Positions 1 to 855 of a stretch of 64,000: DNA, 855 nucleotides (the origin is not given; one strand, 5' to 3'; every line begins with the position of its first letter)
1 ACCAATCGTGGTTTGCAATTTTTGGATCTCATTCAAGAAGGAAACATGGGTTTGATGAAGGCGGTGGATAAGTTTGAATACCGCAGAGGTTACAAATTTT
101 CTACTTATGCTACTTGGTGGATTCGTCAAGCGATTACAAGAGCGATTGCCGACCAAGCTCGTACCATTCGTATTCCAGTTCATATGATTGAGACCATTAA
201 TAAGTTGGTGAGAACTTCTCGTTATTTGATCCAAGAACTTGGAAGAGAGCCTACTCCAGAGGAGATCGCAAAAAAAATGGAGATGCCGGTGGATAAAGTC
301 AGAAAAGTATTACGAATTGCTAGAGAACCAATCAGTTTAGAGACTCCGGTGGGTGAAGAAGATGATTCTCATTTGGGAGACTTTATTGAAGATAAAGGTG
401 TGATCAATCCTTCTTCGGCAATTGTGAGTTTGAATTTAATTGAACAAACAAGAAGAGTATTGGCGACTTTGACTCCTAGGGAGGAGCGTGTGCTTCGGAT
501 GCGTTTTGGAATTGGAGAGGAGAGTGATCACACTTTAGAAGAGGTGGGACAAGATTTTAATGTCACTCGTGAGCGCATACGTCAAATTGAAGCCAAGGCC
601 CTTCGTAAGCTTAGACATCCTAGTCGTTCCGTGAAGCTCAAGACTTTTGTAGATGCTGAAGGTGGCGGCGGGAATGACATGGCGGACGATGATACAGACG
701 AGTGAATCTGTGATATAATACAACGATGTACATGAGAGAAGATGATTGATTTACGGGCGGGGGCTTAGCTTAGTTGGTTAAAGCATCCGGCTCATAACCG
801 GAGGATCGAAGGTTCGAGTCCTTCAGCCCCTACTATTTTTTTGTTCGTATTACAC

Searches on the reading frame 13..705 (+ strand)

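Call 25: search_protein_families(library=pfam, proteins=[window:13-705:+], max_evalue=0.001)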
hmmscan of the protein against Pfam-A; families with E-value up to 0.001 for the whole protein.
window:13-705:+ (230 aa): 3 families
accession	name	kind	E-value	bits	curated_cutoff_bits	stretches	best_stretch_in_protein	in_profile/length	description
PF04539.22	Sigma70_r3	-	3.9e-32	110.6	25.3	1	60-134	1-75/78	Sigma-70 region 3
PF04545.22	Sigma70_r4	-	2.4e-20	72.2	24.1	1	149-202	1-50/50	Sigma-70, region 4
PF04542.20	Sigma70_r2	-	2.8e-16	59.5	24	1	3-51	23-71/71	Sigma-70 region 2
